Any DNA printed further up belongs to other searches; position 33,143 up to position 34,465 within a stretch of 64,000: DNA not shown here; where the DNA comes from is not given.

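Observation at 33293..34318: Pseudopilin (GspG-like) domain fused to a catalytically dead glutathione-peroxidase domain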

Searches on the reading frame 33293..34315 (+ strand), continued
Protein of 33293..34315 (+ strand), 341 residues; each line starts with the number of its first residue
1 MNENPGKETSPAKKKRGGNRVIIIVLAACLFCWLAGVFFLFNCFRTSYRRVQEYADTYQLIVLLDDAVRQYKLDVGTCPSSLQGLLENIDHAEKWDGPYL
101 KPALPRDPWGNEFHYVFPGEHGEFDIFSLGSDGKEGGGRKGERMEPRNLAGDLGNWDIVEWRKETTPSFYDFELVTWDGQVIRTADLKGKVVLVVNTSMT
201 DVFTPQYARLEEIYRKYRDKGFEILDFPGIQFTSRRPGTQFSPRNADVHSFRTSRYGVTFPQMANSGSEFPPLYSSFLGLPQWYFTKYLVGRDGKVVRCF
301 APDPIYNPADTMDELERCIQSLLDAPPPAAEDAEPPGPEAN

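Call 11: find_encoding_contigs(protein=P0026, flank=10000, max_places=3)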
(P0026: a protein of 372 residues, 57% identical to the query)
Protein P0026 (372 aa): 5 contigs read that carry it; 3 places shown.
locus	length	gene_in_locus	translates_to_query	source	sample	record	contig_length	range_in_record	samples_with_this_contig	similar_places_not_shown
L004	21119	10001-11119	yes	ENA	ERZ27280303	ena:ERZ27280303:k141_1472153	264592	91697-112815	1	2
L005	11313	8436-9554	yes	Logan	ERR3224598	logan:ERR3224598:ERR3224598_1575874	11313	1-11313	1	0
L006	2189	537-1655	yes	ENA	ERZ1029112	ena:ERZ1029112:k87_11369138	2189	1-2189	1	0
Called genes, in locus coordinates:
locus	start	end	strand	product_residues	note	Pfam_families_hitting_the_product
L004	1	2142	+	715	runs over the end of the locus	PF04851:ResIII, PF17757:UvrB_inter, PF27431:UvrB_3rd, PF00271:Helicase_C, PF12344:UvrB, PF02151:UVR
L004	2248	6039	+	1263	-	-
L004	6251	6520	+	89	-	-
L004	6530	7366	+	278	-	PF00702:Hydrolase (faint), PF08282:Hydrolase_3, PF05116:S6PP (weak)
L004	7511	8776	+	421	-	PF07690:MFS_1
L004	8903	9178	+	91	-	PF04221:RelB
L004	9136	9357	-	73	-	-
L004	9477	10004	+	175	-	-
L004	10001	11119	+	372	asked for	PF00578:AhpC-TSA (faint), PF00255:GSHPx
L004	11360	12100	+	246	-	-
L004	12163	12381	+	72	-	-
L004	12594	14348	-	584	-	PF02660:G3P_acyltransf, PF01210:NAD_Gly3P_dh_N, PF02558:ApbA (weak), PF03807:F420_oxidored (weak), PF07479:NAD_Gly3P_dh_C, PF20618:GPD_NAD_C_bact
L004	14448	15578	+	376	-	PF00557:Peptidase_M24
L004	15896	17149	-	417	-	PF13173:AAA_14, PF13635:DUF4143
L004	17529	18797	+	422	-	-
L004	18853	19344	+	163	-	-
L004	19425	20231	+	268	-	-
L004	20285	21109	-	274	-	PF00481:PP2C (faint), PF13672:PP2C_2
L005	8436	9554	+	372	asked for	PF00578:AhpC-TSA (faint), PF00255:GSHPx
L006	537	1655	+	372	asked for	PF00578:AhpC-TSA (faint), PF00255:GSHPx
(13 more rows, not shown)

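Call 14: find_related_loci(query=A2, collection=genome_contigs, flank=6000)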
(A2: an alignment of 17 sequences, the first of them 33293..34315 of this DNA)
Query A2 (341 aa) in genome_contigs; peptide patterns used: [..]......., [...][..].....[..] (x = any residue, [..] = any of these).
600 stretches matched a pattern (row limit reached: there are more); 529 encode a relative of the query (tblastn E <= 1e-3); the best 80 are kept; 80 distinct loci.
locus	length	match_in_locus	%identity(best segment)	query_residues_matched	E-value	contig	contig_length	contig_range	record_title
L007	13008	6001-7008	73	1-326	6e-162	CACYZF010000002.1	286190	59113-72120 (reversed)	uncultured bacterium isolate RUG12414 genome assembly, contig: RUG12414_asm_2, whole genome shotgun sequence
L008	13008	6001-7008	71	1-326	2e-151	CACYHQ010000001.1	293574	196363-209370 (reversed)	uncultured bacterium isolate RUG11954 genome assembly, contig: RUG11954_asm_1, whole genome shotgun sequence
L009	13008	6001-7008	71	1-326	4e-150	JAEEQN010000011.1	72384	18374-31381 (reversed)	MAG: Victivallales bacterium isolate Tb.RUG.336 NODE_926_length_72384_cov_3.664226, whole genome shotgun sequence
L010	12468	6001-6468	47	168-323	1e-33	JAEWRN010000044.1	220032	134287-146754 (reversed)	MAG: Bacillota bacterium isolate OH_SBrB_6 k127_1062820, whole genome shotgun sequence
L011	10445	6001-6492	39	162-325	2e-32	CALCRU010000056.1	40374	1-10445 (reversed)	MAG TPA_asm: uncultured Treponema sp. isolate ERR1278105_bin.64_CONCOCT_v1.1_MAG genome assembly, contig: ERZ842401.1060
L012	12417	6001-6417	46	166-302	5e-31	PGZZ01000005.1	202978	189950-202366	MAG: Firmicutes bacterium HGW-Firmicutes-16 bjp_ig2069_scaffold_68, whole genome shotgun sequence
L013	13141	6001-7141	40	162-323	8e-31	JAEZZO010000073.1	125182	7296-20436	MAG: Bacillota bacterium isolate OH_PFB_52 k127_1309046, whole genome shotgun sequence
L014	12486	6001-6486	39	164-325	6e-31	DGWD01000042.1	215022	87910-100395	MAG TPA_asm: Treponema sp. UBA4267 UBA4267_contig_2059, whole genome shotgun sequence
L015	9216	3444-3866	45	168-302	9e-31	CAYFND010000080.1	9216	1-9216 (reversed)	MAG TPA_asm: uncultured Treponema sp. isolate ERP107106_co1_121 genome assembly, contig: NODE_7326_length_9216_cov_4.776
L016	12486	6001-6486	42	161-323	1e-30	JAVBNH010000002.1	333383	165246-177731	MAG: Oscillospiraceae bacterium isolate EPI_MAG_00074 c_000002416176, whole genome shotgun sequence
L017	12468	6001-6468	40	168-323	3e-30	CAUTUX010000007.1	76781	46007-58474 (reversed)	MAG TPA_asm: uncultured Clostridia bacterium isolate ERR10228871_bin.43_MetaWRAP_v1.3_MAG genome assembly, contig: ERZ21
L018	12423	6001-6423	43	168-302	4e-30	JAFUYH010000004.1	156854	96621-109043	MAG: Treponema sp. isolate RGIG4936 Roe_deer_Rumen-3__c490, whole genome shotgun sequence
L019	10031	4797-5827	43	169-323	3e-30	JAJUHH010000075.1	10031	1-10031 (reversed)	MAG: Clostridiales bacterium isolate bin59 k141_399998_length_10031_cov_7.0000, whole genome shotgun sequence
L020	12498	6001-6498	41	156-317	2e-30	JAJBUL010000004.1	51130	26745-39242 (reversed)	MAG: Clostridiales bacterium isolate U_127004 U_127004=NODE_156_length_51130_cov_7.823632, whole genome shotgun sequence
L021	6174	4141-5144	40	168-323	5e-30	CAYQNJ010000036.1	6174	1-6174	MAG TPA_asm: uncultured Erysipelotrichaceae bacterium isolate SRP192927_co5_667 genome assembly, contig: NODE_26299_leng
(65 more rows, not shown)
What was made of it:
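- Narrow distribution: 3 of about 185,000 species representatives (call 14).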

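Call 16: search_protein_families(library=pfam, proteins=[P0034], max_evalue=1)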
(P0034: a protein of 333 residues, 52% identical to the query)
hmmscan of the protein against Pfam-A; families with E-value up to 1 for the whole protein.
P0034 (333 aa): 7 families
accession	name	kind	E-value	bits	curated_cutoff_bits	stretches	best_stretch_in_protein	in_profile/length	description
PF08238.18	Sel1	-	2.7e-33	113.6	30.7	3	75-109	1-35/36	Sel1 repeat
PF08334.16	T2SSG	-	1e-32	112.8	21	1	228-327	5-108/108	Type II secretion system (T2SS), protein G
PF23310.1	TPR_27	-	1.2e-08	35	27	3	47-86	32-72/110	Plant tetratrico peptide repeats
PF13432.12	TPR_16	-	7e-08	33.2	32.7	1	47-109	1-61/65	Tetratricopeptide repeat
PF20308.4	TPR-S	-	0.036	15.1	27.6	1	58-124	1-64/102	Tetratricopeptide Repeats-Sensor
PF13414.12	TPR_11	-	0.18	12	26.8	1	131-150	9-28/42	TPR repeat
PF07219.19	HemY_N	-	0.55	10.8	31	0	17-81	33-97/107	HemY protein N-terminus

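Call 39: search_protein_families(library=pfam, proteins=[L004:9477-10001:+, L004:11360-12097:+, L007:8180-8827:+, L009:7346-9181:-], max_evalue=0.1)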
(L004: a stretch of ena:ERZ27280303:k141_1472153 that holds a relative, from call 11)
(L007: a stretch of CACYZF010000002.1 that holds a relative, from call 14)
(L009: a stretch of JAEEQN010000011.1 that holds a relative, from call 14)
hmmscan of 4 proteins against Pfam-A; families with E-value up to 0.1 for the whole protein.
L004:9477-10001:+ (175 aa): 0 families

L004:11360-12097:+ (246 aa): 1 family
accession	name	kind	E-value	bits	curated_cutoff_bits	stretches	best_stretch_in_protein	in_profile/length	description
PF04117.17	Mpv17_PMP22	-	0.00011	22.6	27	1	199-237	22-61/62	Mpv17 / PMP22 family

L007:8180-8827:+ (216 aa): 2 families
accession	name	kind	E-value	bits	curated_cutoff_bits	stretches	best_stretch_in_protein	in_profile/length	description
PF11070.13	DUF2871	-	0.00082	20.1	27.4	1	47-127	32-111/134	Protein of unknown function (DUF2871)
PF08552.16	Kei1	-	0.0063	16.7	25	1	66-111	50-95/181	Inositolphosphorylceramide synthase subunit Kei1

L009:7346-9181:- (611 aa): 1 family
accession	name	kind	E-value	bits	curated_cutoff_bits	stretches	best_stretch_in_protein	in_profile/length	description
PF00884.28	Sulfatase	-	1.3e-24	87.5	25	1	300-569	3-300/301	Sulfatase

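Call 41: find_encoding_contigs(protein=P0002, flank=5000, max_places=3)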
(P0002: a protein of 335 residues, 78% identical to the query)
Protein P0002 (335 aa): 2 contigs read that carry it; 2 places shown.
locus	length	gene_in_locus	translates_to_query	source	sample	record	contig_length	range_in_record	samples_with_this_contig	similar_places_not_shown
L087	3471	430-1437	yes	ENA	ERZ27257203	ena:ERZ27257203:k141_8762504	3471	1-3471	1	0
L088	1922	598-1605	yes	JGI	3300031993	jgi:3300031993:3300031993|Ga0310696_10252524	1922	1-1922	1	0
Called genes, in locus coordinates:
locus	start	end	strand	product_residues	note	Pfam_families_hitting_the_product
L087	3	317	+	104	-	?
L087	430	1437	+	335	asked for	PF08334:T2SSG, PF00255:GSHPx, PF00578:AhpC-TSA (faint)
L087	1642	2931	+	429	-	-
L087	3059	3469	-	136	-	?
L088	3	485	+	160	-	?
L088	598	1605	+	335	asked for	PF08334:T2SSG, PF00255:GSHPx, PF00578:AhpC-TSA (faint)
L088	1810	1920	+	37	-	?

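Call 42: find_encoding_contigs(protein=P0001, flank=5000, max_places=3)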
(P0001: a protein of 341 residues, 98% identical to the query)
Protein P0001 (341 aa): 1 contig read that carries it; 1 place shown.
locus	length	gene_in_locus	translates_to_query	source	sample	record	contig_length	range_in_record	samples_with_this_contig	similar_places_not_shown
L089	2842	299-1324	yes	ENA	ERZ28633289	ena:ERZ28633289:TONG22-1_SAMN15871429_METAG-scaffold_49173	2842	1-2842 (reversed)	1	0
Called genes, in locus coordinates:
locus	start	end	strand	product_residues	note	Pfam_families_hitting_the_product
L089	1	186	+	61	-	?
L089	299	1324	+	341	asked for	PF08334:T2SSG, PF00255:GSHPx, PF00578:AhpC-TSA (faint)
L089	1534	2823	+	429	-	-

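Call 47: predict_structure(alignment_id=A5)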
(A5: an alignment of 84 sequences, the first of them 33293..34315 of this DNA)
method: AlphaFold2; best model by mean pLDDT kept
length: 341 residues; sequences in the alignment: 84
mean_pLDDT: 84.5   pTM: 0.63
mean pLDDT of the five models: 84.5, 81.9, 80.2, 79.4, 74.1
residues with pLDDT >= 90: 172; 70-90: 111; 50-70: 50; < 50: 8
segments of 3 or more residues with pLDDT < 50: none
pLDDT, mean of each block of 10 residues (from residue 1): 50 65 95 96 82 82 89 91 91 85 91 93 90 75 57 78 70 96 97 94 94 98 95 60 88 96 84 80 92 93 83 97 90 61 54
secondary structure, 60 per line:
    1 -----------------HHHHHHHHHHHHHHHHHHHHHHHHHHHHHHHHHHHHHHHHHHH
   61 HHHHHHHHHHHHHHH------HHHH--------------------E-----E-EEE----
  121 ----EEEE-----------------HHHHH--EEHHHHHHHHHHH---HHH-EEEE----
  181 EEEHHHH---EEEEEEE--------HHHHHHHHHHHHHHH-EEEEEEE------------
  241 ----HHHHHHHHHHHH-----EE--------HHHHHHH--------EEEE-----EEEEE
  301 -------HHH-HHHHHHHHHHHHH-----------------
elements in order: H18-75 H82-85 E114-116 E125-128 H146-150 H155-165 E173-176 E181-183 H184-187 E191-197 H206-220 E222-228 H245-256 H272-278 E287-290 E296-300 H312-324
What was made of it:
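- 33353..33415 (+): Residues 21-41: single transmembrane helix (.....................). It replaces the pseudopilin alpha1N assembly segment and is a signal anchor with N-in/C-out topology. AF2 models one continuous helix, residues 18-75 (call 47).
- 33707..33733 (+): Residues 139-147 (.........): a 9-residue insertion in the calcium-binding loop, absent from true GspG. It exists in two allelic versions. Low pLDDT at 140-150 (call 47).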

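Call 48: predict_structure(alignment_id=A6)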
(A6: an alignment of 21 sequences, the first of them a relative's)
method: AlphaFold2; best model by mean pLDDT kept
length: 372 residues; sequences in the alignment: 21
mean_pLDDT: 56.2   pTM: 0.36
mean pLDDT of the five models: 56.2, 55.5, 49.2, 48.8, 48.1
residues with pLDDT >= 90: 0; 70-90: 105; 50-70: 111; < 50: 156
segments of 3 or more residues with pLDDT < 50: 1-3, 121-160, 162-167, 169-171, 173-203, 228-232, 258-276, 286-323, 343-345, 368-372
pLDDT, mean of each block of 10 residues (from residue 1): 60 83 80 65 73 85 79 71 63 67 71 62 40 37 38 41 46 45 36 29 49 62 60 60 80 61 28 45 49 35 32 32 60 62 53 83 61 34
secondary structure, 60 per line:
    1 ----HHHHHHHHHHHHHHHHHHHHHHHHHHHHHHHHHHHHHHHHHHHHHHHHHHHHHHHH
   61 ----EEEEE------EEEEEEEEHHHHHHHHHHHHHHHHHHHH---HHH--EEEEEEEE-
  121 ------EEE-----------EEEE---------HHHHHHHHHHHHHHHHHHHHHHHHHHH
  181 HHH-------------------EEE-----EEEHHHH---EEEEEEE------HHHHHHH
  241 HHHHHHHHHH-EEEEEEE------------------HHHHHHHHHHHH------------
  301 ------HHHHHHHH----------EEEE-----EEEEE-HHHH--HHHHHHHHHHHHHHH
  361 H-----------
elements in order: H5-60 E65-69 E76-83 H84-103 E112-119 E127-129 E141-144 H154-183 E203-205 E211-213 H214-217 E221-227 H234-250 E252-258 H277-288 H307-314 E325-328 E334-338 H340-343 H346-361

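Call 51: fold_search(model_id=the predicted structure, library=pdb)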
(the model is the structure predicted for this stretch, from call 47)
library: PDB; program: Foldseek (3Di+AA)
matches with E <= 10: 1551; with E <= 0.001: 648
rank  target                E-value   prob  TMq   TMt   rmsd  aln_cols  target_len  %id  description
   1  2p5q_B                2.8e-14  1.00  0.39  0.81   3.3       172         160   32  Crystal structure of the poplar glutathione peroxidase 5 in the reduced form (released 2007-07-24)
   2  3cyn_C                3.4e-14  1.00  0.42  0.78   3.3       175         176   29  The structure of human GPX8 (released 2008-08-12)
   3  3kij_A                5.6e-14  1.00  0.41  0.78   3.0       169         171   30  Crystal structure of the human PDI-peroxidase (released 2011-01-12)
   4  2p31_A                8.1e-14  1.00  0.40  0.85   2.9       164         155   30  Crystal structure of human glutathione peroxidase 7 (released 2007-03-20)
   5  2p5q_A                8.1e-14  1.00  0.39  0.80   3.5       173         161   32  Crystal structure of the poplar glutathione peroxidase 5 in the reduced form (released 2007-07-24)
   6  3kij_C                9.8e-14  1.00  0.41  0.80   2.9       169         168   30  Crystal structure of the human PDI-peroxidase (released 2011-01-12)
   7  3cyn_A                9.8e-14  1.00  0.41  0.77   3.1       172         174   30  The structure of human GPX8 (released 2008-08-12)
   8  3cyn_B                1.7e-13  1.00  0.40  0.76   3.4       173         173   30  The structure of human GPX8 (released 2008-08-12)
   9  9kzm                  3.4e-13  1.00  0.36  0.76   4.5       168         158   33  Crystal structure of C36S mutant Glutathione peroxidase of Staphylococcus aureus. (released 2025-12-17)
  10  2vup                  3.8e-13  1.00  0.40  0.80   3.4       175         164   26  Crystal structure of a type II tryparedoxin-dependant peroxidase from Trypanosoma brucei (released 2008-06-17)
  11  2wgr                  4.0e-13  1.00  0.40  0.81   3.3       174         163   27  Combining crystallography and molecular dynamics: The case of Schistosoma mansoni phospholipid glutathione peroxidase (released 2009-09-08)
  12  2v1m                  1.2e-12  1.00  0.40  0.81   3.3       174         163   28  Crystal structure of Schistosoma mansoni glutathione peroxidase (released 2009-09-08)
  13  2p5r_A                2.3e-12  1.00  0.36  0.70   5.1       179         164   32  Crystal structure of the poplar glutathione peroxidase 5 in the oxidized form (released 2007-07-24)
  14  9jla                  2.4e-12  1.00  0.38  0.76   4.1       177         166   26  De novo designed GPX4 2OBI-10 (released 2025-09-24)
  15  9jl9                  2.9e-12  1.00  0.37  0.71   4.5       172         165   30  De novo designed GPX4 2OBI-3 (released 2025-09-24)
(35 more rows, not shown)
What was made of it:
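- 33794..34267 (+): Residues 168-325: GPx-fold (thioredoxin-fold) pseudo-peroxidase domain. Foldseek hits to poplar GPx5, human GPX7 and GPX8 with E about 1e-14 and TM-score about 0.8 normalised by target length (call 51).
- On Glutathione peroxidase (thiol/selenol peroxidase): Foldseek gives TM-score 0.76-0.85 normalised by target length (call 51).
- Closest known: Human GPX8 and GPX7. Same: They are among the best structural matches (3cyn, 3kij, 2p31; call 51).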

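Call 54: search_protein_families(library=ncbifam, proteins=[L004:9477-10001:+, P0026], max_evalue=1)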
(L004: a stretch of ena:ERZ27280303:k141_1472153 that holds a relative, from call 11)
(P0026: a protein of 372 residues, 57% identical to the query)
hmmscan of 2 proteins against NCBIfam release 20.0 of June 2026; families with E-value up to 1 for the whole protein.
L004:9477-10001:+ (175 aa): 0 families

P0026 (372 aa): 5 families
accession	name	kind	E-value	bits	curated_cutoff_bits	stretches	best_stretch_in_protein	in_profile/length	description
NF007900.0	PRK10606.1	equivalog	5.5e-27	94.5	270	2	199-313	5-112/183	glutathione peroxidase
TIGR02540.1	gpx7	equivalog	5.7e-23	81.4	207.3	1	199-343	2-141/153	putative glutathione peroxidase Gpx7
NF002854.0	PRK03147.1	subfamily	0.00053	19.9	170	1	197-256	40-100/176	thiol-disulfide oxidoreductase ResA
NF002879.0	PRK03333.1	equivalog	0.028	13.5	215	1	69-186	253-366/395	dephospho-CoA kinase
NF038285.1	deiodinase_rel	hypoth_equivalog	0.059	12.8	250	1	197-250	180-236/347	deiodinase family protein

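Call 60: search_protein_families(library=padloc, proteins=[window:33293-34315:+, L007:8180-8827:+, P0026, L004:9477-10001:+], max_evalue=0.01)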
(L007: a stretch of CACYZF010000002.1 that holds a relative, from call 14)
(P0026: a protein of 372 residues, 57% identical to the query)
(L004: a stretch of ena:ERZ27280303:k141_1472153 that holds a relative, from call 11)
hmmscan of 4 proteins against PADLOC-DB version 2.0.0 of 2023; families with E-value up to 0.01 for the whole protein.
window:33293-34315:+ (341 aa): 0 families

L007:8180-8827:+ (216 aa): 0 families

P0026 (372 aa): 0 families

L004:9477-10001:+ (175 aa): 0 families
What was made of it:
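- Tried and rejected: No PADLOC hit for the fusion, its neighbour, clade C, or the islet genes tested (call 60).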

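Call 61: search_protein_families(library=phrogs, proteins=[window:33293-34315:+, L007:8180-8827:+, P0026, L004:9477-10001:+], max_evalue=0.01)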
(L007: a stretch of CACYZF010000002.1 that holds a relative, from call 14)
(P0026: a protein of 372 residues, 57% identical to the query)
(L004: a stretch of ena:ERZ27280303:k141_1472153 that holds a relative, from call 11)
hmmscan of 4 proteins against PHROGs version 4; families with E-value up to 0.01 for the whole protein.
window:33293-34315:+ (341 aa): 1 family
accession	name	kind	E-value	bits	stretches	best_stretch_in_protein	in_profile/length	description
phrog_5295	-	unknown function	5e-24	85.8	2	168-275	2-107/177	-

L007:8180-8827:+ (216 aa): 0 families

P0026 (372 aa): 1 family
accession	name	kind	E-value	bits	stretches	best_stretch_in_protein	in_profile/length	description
phrog_5295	-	unknown function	2e-28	100.1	2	199-314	3-111/177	-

L004:9477-10001:+ (175 aa): 0 families

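Call 71: find_related_loci(query=A2, collection=viral_contigs, flank=3000)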
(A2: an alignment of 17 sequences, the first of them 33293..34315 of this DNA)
Query A2 (341 aa) in viral_contigs; peptide patterns used: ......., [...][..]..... (x = any residue, [..] = any of these).
167 stretches matched a pattern; 2 encode a relative of the query (tblastn E <= 1e-3); 2 distinct loci.
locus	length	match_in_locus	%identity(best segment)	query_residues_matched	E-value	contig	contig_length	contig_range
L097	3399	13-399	35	170-281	3e-15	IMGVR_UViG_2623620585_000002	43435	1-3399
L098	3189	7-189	46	168-228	5e-14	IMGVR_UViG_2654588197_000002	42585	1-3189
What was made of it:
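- Tried and rejected: PHROGs gives only a generic GPx family (call 61), and the IMG/VR scan found only two weak generic GPx matches (call 71).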
